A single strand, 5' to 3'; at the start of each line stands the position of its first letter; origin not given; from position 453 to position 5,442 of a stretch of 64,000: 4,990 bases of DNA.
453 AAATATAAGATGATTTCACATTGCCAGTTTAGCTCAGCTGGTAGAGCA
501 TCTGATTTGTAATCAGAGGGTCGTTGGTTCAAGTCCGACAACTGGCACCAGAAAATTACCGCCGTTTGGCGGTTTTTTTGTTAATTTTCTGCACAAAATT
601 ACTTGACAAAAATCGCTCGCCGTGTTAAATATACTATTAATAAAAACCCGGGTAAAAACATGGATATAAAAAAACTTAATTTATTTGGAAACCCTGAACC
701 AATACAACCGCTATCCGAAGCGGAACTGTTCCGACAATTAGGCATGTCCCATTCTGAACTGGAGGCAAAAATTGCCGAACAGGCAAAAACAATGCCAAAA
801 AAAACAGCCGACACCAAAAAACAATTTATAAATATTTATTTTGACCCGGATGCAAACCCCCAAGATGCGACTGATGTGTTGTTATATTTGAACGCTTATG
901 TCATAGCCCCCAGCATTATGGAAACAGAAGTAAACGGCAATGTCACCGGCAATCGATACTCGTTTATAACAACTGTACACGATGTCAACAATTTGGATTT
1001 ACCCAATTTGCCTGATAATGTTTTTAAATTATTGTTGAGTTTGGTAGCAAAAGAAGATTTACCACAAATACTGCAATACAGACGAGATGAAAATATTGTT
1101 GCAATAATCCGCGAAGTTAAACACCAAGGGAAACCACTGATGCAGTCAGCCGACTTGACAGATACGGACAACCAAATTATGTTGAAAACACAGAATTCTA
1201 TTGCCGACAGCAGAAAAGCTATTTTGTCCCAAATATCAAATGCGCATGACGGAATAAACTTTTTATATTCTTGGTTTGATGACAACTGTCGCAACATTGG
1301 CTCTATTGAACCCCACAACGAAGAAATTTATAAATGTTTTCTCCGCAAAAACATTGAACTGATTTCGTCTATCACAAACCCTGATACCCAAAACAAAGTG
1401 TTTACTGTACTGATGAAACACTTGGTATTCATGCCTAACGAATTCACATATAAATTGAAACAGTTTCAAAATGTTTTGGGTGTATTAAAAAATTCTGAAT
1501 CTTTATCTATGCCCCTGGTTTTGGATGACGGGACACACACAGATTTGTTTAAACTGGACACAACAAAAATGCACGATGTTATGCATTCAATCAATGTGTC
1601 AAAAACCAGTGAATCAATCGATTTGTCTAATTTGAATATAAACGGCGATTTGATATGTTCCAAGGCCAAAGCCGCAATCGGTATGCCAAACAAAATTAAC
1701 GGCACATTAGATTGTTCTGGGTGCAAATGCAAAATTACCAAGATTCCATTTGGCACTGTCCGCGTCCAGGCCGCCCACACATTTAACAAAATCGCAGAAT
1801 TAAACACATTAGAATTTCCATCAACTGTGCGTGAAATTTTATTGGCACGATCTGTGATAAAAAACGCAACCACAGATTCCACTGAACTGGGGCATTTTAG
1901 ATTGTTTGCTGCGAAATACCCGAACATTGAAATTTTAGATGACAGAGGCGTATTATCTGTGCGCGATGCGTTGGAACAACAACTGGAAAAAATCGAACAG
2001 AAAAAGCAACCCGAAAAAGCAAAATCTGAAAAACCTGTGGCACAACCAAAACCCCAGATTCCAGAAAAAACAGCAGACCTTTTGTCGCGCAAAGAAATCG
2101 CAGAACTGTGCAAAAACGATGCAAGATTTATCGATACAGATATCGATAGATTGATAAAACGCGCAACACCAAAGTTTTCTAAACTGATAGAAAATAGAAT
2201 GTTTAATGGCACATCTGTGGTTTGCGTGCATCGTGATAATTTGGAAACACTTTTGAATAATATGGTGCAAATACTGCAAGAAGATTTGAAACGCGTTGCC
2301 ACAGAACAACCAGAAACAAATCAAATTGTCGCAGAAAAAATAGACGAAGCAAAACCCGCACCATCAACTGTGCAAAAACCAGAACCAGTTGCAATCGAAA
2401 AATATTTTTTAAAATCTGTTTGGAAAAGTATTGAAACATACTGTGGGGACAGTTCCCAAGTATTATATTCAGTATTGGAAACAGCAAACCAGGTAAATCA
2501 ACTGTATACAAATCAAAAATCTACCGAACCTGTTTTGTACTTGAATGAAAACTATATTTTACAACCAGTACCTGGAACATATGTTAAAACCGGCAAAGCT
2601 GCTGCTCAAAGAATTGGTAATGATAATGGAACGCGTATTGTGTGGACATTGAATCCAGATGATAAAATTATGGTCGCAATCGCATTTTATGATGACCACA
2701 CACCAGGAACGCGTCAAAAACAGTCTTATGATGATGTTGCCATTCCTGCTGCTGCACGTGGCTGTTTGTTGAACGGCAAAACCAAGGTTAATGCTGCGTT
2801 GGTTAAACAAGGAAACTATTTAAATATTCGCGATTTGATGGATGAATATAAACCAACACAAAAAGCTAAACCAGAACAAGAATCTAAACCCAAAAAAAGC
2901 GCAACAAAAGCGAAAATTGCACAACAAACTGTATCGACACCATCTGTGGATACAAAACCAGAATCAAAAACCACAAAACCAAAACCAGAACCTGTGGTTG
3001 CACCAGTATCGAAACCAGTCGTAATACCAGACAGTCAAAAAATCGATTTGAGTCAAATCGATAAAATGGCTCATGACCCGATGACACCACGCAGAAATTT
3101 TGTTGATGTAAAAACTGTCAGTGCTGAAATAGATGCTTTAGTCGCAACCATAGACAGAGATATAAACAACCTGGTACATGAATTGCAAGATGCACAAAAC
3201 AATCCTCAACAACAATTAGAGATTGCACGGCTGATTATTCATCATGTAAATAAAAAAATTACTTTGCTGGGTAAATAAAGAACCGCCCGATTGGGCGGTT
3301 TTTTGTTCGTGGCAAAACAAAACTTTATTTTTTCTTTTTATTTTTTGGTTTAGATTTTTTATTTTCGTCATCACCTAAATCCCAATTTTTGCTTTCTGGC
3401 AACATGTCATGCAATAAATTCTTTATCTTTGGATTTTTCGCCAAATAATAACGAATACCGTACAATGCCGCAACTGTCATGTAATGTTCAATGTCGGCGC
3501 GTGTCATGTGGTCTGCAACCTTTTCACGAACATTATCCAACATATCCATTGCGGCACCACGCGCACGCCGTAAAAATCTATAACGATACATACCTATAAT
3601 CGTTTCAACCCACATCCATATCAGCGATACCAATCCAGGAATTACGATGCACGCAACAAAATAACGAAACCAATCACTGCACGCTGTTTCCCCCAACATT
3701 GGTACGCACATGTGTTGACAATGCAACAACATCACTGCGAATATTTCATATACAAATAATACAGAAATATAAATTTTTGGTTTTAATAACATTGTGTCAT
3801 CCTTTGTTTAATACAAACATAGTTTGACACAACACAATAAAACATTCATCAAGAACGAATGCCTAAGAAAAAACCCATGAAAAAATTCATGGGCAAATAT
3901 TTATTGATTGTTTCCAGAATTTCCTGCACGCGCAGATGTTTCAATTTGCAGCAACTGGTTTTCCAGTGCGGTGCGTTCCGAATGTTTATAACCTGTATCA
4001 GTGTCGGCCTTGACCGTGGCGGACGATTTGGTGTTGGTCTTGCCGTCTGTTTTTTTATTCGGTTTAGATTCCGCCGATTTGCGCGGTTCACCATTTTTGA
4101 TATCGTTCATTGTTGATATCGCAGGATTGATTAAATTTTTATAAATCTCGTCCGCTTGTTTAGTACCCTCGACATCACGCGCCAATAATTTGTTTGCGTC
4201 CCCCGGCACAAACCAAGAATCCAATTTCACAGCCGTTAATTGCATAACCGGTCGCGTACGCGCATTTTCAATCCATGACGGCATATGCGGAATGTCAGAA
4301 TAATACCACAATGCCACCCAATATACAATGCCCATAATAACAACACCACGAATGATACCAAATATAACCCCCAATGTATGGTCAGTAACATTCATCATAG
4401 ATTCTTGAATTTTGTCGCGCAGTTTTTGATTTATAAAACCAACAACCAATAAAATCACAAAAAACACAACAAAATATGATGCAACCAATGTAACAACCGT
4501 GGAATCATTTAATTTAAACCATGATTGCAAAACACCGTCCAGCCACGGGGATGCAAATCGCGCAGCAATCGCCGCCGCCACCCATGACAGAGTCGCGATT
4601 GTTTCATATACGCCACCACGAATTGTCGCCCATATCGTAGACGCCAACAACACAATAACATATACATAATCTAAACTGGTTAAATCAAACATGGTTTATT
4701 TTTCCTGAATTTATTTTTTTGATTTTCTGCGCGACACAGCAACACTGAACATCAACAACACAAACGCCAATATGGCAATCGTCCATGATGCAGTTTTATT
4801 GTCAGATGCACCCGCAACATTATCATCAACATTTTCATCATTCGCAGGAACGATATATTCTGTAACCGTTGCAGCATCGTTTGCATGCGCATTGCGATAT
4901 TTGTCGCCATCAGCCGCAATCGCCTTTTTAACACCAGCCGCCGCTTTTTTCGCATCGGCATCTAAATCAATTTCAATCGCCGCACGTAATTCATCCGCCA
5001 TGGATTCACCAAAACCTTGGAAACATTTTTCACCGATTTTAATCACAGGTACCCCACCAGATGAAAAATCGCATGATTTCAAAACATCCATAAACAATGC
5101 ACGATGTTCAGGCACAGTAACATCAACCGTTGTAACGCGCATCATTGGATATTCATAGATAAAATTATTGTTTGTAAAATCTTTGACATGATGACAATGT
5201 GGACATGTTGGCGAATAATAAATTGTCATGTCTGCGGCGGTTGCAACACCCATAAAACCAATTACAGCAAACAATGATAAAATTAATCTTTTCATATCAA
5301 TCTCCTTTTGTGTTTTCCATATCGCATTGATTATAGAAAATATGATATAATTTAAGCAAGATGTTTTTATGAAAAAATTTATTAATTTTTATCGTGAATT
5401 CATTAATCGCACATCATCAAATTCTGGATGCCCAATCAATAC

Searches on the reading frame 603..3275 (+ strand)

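Call 20: search_protein_families(library=pfam, proteins=[window:603-3275:+], max_evalue=0.001)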
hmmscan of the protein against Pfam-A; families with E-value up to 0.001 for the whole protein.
window:603-3275:+ (891 aa): 0 families

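Call 44: search_protein_families(library=pfam, proteins=[window:603-3275:+], max_evalue=0.1)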
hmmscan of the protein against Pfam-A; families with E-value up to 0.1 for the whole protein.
window:603-3275:+ (891 aa): 2 families
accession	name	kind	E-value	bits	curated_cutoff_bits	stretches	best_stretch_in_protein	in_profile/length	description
PF07855.17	ATG101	-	0.025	14.8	26.5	0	831-871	36-77/158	Autophagy-related protein 101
PF06277.17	EutA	-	0.026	13.9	27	1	508-586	176-254/475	Ethanolamine utilisation protein EutA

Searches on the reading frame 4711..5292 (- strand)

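Call 20: search_protein_families(library=pfam, proteins=[window:4711-5292:-], max_evalue=0.001)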
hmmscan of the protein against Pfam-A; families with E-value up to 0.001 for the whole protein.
window:4711-5292:- (193 aa): 0 families

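Call 44: search_protein_families(library=pfam, proteins=[window:4711-5292:-], max_evalue=0.1)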
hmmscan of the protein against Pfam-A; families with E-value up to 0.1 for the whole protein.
window:4711-5292:- (193 aa): 1 family
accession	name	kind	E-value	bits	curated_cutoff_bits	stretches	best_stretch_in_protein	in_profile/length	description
PF00462.30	Glutaredoxin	-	0.0047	17.5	22.9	1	23-89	2-58/60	Glutaredoxin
